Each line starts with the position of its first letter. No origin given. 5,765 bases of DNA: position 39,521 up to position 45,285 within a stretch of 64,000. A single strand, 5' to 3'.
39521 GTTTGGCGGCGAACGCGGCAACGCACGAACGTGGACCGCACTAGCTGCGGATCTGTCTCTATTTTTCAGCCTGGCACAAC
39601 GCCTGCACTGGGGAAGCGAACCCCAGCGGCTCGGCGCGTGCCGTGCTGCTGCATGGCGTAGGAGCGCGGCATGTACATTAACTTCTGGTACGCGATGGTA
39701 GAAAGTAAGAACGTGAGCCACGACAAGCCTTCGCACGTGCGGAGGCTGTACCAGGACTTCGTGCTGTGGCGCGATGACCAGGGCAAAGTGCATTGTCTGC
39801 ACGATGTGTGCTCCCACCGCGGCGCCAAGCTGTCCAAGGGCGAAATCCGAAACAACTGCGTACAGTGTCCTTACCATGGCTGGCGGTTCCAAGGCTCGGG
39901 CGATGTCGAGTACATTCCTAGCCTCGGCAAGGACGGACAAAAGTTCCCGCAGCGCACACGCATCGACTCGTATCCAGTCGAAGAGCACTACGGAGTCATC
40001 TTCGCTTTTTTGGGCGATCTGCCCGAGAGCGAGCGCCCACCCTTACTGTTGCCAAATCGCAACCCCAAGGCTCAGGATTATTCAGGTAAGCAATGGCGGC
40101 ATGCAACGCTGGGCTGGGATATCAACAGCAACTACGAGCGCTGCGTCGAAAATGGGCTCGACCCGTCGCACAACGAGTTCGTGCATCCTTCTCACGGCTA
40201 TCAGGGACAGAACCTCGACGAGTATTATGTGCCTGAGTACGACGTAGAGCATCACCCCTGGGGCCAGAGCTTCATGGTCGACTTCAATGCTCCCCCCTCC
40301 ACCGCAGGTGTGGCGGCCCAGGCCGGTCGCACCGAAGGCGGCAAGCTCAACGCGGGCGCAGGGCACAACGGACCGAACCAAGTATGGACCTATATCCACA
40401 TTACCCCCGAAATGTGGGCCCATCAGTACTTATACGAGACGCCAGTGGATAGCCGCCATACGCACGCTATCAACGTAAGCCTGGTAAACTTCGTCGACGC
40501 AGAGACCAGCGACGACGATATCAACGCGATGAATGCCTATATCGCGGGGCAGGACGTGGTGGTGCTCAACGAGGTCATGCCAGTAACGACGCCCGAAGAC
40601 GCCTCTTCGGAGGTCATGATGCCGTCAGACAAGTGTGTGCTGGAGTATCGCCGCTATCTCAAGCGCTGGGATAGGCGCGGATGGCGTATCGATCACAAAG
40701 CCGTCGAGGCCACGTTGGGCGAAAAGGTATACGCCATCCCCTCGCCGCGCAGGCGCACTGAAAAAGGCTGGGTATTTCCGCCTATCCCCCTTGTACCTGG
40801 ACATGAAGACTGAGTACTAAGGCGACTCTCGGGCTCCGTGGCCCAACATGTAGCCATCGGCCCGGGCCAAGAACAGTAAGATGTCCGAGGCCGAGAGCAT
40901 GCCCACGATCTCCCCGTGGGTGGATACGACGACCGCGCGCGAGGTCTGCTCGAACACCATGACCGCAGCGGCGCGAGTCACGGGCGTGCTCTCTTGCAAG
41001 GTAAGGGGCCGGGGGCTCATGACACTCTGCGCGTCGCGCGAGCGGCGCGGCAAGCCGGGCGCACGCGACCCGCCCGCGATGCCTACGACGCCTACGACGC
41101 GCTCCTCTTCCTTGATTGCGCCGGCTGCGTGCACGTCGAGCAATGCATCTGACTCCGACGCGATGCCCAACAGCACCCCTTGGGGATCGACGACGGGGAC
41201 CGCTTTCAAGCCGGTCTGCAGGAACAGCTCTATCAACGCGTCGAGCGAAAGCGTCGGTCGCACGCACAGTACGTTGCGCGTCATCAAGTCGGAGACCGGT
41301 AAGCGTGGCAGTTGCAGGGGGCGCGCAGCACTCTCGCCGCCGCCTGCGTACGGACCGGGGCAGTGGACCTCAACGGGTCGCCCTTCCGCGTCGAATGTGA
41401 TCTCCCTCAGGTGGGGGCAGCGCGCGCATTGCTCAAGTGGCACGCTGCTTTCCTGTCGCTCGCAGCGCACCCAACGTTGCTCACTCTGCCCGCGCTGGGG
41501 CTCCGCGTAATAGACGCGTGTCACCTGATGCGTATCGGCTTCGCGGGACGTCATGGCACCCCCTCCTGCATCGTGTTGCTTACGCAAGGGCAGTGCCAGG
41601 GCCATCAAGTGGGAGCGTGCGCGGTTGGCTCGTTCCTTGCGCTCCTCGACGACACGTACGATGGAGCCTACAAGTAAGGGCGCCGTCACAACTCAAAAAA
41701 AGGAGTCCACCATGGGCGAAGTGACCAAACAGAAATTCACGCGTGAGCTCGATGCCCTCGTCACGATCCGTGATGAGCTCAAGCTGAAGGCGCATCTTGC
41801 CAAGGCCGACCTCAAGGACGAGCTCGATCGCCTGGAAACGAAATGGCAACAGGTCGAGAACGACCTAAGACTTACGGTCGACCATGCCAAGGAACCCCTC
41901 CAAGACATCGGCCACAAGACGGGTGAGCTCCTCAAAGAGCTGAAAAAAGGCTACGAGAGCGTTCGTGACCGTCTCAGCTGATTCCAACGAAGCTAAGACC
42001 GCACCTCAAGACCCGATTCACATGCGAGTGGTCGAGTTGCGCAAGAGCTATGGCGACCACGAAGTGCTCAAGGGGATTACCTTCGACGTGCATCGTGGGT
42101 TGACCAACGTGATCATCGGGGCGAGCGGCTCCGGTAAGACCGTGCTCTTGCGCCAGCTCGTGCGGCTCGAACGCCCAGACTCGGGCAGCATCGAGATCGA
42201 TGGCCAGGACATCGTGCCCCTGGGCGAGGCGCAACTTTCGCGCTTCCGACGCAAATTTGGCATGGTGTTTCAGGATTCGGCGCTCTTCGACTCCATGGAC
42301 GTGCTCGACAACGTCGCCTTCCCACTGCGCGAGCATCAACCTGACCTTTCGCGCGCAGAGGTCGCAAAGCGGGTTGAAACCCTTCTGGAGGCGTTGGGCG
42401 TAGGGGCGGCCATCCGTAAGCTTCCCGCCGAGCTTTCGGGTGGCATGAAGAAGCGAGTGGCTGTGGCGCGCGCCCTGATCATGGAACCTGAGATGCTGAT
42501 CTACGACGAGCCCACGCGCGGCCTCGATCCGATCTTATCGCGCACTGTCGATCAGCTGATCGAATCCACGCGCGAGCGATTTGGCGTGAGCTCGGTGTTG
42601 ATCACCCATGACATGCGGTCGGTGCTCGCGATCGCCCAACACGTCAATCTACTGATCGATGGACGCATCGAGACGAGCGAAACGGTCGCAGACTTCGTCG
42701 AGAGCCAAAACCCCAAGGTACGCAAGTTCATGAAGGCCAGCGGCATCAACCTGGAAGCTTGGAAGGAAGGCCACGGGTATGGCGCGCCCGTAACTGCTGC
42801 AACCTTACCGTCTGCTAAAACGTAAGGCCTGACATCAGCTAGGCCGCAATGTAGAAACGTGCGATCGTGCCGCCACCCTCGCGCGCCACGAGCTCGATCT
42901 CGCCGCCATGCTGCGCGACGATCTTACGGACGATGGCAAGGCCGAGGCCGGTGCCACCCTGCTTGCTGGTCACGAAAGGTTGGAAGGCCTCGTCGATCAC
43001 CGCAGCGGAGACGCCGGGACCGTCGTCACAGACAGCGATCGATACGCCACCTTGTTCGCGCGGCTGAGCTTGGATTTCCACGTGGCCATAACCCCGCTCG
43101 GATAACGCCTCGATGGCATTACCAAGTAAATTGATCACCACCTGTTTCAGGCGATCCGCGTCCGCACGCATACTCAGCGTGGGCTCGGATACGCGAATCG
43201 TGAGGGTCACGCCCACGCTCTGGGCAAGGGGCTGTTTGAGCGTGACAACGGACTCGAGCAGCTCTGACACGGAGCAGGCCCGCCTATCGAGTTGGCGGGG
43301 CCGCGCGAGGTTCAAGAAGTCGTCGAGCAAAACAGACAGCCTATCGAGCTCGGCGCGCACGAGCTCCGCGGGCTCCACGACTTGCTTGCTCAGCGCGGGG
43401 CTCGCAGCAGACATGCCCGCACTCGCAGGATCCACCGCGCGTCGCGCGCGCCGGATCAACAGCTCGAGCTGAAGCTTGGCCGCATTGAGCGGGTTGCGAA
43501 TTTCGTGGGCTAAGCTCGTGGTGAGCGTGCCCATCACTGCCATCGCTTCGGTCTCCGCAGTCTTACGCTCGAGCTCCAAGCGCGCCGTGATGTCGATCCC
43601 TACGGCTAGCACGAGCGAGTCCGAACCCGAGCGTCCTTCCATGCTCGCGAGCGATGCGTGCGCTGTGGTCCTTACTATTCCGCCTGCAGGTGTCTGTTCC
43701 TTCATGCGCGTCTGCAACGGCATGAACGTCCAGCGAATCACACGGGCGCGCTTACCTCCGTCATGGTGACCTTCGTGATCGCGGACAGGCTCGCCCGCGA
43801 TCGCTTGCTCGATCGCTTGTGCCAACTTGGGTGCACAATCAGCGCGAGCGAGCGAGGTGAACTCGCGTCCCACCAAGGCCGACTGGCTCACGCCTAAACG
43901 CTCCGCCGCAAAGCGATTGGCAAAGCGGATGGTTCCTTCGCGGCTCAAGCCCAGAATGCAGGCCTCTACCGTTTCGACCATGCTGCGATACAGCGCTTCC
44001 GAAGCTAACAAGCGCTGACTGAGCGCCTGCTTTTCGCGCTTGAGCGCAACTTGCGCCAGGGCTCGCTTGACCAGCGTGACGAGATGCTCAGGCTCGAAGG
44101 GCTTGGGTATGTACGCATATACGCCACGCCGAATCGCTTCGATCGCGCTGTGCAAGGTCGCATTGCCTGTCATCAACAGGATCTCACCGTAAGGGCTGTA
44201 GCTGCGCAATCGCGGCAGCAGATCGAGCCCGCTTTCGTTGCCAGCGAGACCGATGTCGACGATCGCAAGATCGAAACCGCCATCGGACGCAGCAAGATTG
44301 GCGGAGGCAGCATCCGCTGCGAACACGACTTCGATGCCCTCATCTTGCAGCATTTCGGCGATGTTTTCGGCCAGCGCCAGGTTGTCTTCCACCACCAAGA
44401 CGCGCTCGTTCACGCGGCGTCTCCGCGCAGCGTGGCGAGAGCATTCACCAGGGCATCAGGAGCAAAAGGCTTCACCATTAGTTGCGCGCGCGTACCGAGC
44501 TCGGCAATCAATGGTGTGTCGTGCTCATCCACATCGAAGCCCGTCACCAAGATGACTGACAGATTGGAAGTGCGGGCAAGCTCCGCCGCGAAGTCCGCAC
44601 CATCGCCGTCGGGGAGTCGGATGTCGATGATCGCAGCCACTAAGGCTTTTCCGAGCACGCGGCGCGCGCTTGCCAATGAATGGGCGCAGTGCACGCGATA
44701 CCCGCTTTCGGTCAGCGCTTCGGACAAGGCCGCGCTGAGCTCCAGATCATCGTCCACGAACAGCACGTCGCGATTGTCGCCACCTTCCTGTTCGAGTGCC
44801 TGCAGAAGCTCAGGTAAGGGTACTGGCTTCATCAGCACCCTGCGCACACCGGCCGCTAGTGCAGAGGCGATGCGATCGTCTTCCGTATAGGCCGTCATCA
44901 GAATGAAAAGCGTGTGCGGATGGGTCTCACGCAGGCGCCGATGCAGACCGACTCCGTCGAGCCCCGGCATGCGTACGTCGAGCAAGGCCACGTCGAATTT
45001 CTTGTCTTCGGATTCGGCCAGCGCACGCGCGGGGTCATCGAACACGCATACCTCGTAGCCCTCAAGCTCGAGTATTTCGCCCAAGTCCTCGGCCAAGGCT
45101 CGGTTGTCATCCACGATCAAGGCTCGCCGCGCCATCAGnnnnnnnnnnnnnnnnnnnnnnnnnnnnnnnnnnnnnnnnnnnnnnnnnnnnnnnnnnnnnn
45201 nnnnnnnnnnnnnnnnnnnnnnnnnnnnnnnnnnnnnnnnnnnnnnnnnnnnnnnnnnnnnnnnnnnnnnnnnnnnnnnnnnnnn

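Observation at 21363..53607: Low-oxygen / stasis-type gene island reminiscent of a dormancy regulon but wired differently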

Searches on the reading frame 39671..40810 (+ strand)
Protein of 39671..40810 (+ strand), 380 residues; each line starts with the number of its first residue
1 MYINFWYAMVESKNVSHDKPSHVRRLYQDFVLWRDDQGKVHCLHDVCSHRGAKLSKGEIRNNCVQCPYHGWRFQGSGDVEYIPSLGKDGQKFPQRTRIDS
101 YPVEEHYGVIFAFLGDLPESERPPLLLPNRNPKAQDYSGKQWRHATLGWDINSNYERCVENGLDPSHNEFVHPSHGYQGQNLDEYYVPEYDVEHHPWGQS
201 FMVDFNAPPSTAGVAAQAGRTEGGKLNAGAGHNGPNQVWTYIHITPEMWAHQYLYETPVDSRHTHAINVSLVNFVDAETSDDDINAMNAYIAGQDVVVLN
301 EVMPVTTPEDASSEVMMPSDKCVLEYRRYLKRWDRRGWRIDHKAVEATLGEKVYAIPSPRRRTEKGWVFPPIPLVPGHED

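Call 5: search_protein_families(library=pfam, proteins=[window:39671-40810:+], max_evalue=0.01)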
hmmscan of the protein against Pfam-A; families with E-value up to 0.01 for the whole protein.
window:39671-40810:+ (380 aa): 3 families
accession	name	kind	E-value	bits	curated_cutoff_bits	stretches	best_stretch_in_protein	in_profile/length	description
PF00355.32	Rieske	-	2.5e-25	88.6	20.3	1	6-87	2-83/88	Rieske [2Fe-2S] domain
PF19112.6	VanA_C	-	1.8e-13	51.5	23.5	1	151-333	1-190/193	Vanillate O-demethylase oxygenase C-terminal domain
PF19298.5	KshA_C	-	0.00069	20.2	23.3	1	122-330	9-203/207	3-Ketosteroid 9alpha-hydroxylase C-terminal domain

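Call 24: search_protein_families(library=ncbifam, proteins=[window:39671-40810:+], max_evalue=0.001)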
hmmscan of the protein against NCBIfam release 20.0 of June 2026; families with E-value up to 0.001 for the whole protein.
window:39671-40810:+ (380 aa): 11 families
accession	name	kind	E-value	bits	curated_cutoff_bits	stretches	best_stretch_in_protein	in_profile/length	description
NF052579.1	BetMthstMoxSdmAMthl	equivalog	6.2e-29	101.1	600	1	4-174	16-180/351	4beta-methylsterol monooxygenase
NF041683.1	ant_diox_AndAb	equivalog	2.2e-10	40.6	150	1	6-70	2-65/100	anthranilate 1,2-dioxygenase ferredoxin subunit AndAb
NF058607.1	GlBtMonoOxGbcA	equivalog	2.5e-08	32.8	670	1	30-118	81-169/420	glycine betaine monooxygenase oxygenase subunit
TIGR03229.1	benzo_1_2_benA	equivalog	3.5e-08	32.8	780.95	1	28-79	62-114/433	benzoate 1,2-dioxygenase large subunit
TIGR03228.1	anthran_1_2_A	equivalog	3.7e-08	32.5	671.9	1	4-97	38-132/438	anthranilate 1,2-dioxygenase large subunit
NF041684.1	ant_diox_AndAc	equivalog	2.4e-06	26.4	750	1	30-87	72-131/418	anthranilate 1,2-dioxygenase large subunit AndAc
TIGR02377.1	MocE_fam_FeS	subfamily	3.4e-05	23.8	136.15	1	13-74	9-70/101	MocE family 2Fe-2S type ferredoxin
NF042946.1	3PPDioc_HcaE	equivalog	7.1e-05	22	830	1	30-84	64-119/450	3-phenylpropionate/cinnamic acid dioxygenase subunit alpha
NF042948.2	3PPDioc_HcaC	equivalog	0.0002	21.6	150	1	36-73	32-70/105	3-phenylpropionate/cinnamic acid dioxygenase ferredoxin subunit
NF007422.0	PRK09965.1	equivalog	0.00034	20.6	113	1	37-73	32-68/106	bifunctional 3-phenylpropionate/cinnamic acid dioxygenase ferredoxin subunit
TIGR02378.1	nirD_assim_sml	equivalog_domain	0.00037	20.6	74.65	1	6-76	2-77/105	nitrite reductase small subunit NirD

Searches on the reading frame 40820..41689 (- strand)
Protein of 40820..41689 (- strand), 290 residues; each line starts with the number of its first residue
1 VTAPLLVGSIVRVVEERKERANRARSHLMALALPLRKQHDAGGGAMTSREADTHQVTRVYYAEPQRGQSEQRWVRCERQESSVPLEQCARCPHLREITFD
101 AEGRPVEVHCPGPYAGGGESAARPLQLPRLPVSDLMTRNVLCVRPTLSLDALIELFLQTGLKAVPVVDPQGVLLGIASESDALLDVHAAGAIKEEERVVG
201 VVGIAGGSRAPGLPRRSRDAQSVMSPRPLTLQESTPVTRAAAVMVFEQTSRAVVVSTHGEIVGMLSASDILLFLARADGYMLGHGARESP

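Call 5: search_protein_families(library=pfam, proteins=[window:40820-41689:-], max_evalue=0.01)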
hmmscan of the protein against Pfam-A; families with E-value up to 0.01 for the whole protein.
window:40820-41689:- (290 aa): 1 family
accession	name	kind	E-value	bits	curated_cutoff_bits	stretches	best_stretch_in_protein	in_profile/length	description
PF00571.33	CBS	-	1.8e-22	79.9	24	2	132-183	1-52/57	CBS domain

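Call 24: search_protein_families(library=ncbifam, proteins=[window:40820-41689:-], max_evalue=0.001)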
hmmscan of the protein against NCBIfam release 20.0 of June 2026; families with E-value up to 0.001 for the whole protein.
window:40820-41689:- (290 aa): 11 families
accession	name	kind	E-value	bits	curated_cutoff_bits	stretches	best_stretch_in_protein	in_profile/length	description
NF053603.1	HhpR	exception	9.9e-08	31.5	520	1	125-182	217-274/282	CBS domain-containing high hydrostatic pressure regulator HhpR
TIGR01302.1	IMP_dehydrog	equivalog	9.7e-07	28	481.5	0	130-210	143-223/450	IMP dehydrogenase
TIGR01137.1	cysta_beta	equivalog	1.2e-06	27.5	510.25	1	131-275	339-457/457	cystathionine beta-synthase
NF011441.0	PRK14869.1-3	equivalog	3.5e-06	25.9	753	1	129-181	67-119/548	putative manganese-dependent inorganic diphosphatase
NF011442.0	PRK14869.1-4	equivalog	1.8e-05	23.4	400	0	132-181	72-121/543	putative manganese-dependent inorganic diphosphatase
NF038279.1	TF_CBS_SpxR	exception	4.7e-05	22.3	600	0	130-182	249-301/427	CBS-HotDog domain-containing transcription factor SpxR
NF053704.1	TransRegCcpNBacil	equivalog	7.5e-05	22.2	260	0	126-183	71-127/208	transcriptional regulator CcpN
NF041630.1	CBS_CbpB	equivalog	0.00024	21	125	0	231-272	24-65/143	cyclic-di-AMP-binding protein CbpB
NF011449.0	PRK14869.2-5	equivalog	0.00029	20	411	1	132-271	69-202/451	putative manganese-dependent inorganic diphosphatase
NF005869.0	PRK07807.1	equivalog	0.00031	19.9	549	0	192-271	125-201/479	GuaB1 family IMP dehydrogenase-related protein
NF041552.1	TF_PrdR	equivalog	0.00035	19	795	0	220-273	8-61/577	sigma-54 dependent transcriptional regulator PrdR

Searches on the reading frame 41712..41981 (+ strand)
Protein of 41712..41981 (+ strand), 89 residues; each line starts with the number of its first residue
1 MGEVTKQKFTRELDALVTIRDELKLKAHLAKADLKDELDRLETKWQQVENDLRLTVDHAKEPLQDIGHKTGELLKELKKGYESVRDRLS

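Call 24: search_protein_families(library=ncbifam, proteins=[window:41712-41978:+], max_evalue=0.001)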
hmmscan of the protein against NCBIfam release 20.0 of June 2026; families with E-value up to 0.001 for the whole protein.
window:41712-41978:+ (89 aa): 1 family
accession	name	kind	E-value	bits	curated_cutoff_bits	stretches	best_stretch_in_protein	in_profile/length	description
NF052504.1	sll1863_fam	domain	2e-05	24.7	35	1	5-88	5-81/93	sll1863 family stress response protein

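Call 41: search_protein_families(library=pfam, proteins=[window:41712-41981:+], max_evalue=0.0001)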
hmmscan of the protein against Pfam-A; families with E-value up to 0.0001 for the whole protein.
window:41712-41981:+ (89 aa): 0 families

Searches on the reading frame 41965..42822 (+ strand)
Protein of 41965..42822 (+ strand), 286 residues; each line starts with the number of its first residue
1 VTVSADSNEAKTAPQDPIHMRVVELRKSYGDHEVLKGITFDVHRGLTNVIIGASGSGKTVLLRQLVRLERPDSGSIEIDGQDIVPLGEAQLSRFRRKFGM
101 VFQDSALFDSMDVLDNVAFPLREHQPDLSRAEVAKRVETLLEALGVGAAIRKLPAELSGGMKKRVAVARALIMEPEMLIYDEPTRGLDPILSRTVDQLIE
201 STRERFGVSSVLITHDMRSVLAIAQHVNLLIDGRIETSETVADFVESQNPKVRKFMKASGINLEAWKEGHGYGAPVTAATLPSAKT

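Call 5: search_protein_families(library=pfam, proteins=[window:41965-42822:+], max_evalue=0.01)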
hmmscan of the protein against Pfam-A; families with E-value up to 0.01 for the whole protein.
window:41965-42822:+ (286 aa): 6 families
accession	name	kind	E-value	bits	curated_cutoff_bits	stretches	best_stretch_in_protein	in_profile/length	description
PF00005.33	ABC_tran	-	1.4e-33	116.8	25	1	35-184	1-136/137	ABC transporter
PF13304.12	AAA_21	-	1.1e-06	29.4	27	1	48-116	2-80/304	AAA domain, putative AbiEii toxin, Type IV TA system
PF13191.12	AAA_16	-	0.00032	21.7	32.6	1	49-101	28-85/167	AAA ATPase domain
PF13401.12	AAA_22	-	0.0005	20.8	27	1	49-144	9-82/130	AAA domain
PF05729.18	NACHT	-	0.0016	18.8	26.7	0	48-67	3-22/167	NACHT domain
PF09818.15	ABC_ATPase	-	0.0033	16.9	23.2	0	194-255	210-271/283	P-loop domain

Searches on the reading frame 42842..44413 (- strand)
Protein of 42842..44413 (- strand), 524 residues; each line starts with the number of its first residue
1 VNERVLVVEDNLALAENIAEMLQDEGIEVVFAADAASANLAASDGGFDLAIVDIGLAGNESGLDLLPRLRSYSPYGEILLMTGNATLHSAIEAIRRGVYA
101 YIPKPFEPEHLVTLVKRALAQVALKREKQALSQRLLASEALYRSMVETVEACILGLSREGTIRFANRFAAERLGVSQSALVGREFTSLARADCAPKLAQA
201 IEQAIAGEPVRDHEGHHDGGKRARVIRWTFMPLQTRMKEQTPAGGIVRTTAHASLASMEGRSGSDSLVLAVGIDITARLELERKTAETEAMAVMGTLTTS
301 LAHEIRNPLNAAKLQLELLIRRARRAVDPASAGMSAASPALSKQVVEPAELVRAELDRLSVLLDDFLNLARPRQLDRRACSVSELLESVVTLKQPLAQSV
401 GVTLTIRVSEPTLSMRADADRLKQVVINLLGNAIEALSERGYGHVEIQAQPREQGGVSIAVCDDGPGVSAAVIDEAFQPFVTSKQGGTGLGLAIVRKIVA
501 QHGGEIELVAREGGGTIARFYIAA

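Call 6: search_protein_families(library=pfam, proteins=[window:42842-44413:-], max_evalue=0.01)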
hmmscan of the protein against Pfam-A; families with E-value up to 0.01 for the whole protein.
window:42842-44413:- (524 aa): 8 families
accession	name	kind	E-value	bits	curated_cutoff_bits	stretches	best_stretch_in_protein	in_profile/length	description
PF02518.31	HATPase_c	-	2.9e-26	92.5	26.4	1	418-522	2-107/111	Histidine kinase-, DNA gyrase B-, and HSP90-like ATPase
PF00072.30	Response_reg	-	5.7e-20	72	30.2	1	5-115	1-110/111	Response regulator receiver domain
PF08448.16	PAS_4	-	1.7e-11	44.7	23.1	1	147-235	2-90/110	PAS fold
PF00512.31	HisKA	-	1.8e-10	41.1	26.9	1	295-373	3-64/66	His Kinase A (phospho-acceptor) domain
PF13581.12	HATPase_c_2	-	7.4e-05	23.2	27.4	1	418-506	28-114/127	Histidine kinase-like ATPase domain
PF13589.12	HATPase_c_3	-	0.00024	21.6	25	1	422-483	3-59/137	Histidine kinase-, DNA gyrase B-, and HSP90-like ATPase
PF00989.32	PAS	-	0.00066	20.1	22.6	1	141-207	2-68/113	PAS fold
PF14501.12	HATPase_c_5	-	0.0042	17.4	22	0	423-510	7-90/102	GHKL domain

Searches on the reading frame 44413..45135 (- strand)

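Call 6: search_protein_families(library=pfam, proteins=[window:44413-45135:-], max_evalue=0.01)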
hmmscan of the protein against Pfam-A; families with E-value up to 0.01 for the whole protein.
window:44413-45135:- (241 aa): 2 families
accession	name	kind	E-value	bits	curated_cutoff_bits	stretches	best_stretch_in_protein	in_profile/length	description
PF00072.30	Response_reg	-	1.5e-41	141.5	30.2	2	6-114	2-110/111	Response regulator receiver domain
PF23198.2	PDE8A_N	-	0.00032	21.1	29.6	0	25-102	33-116/147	PDE8A-like, N-terminal domain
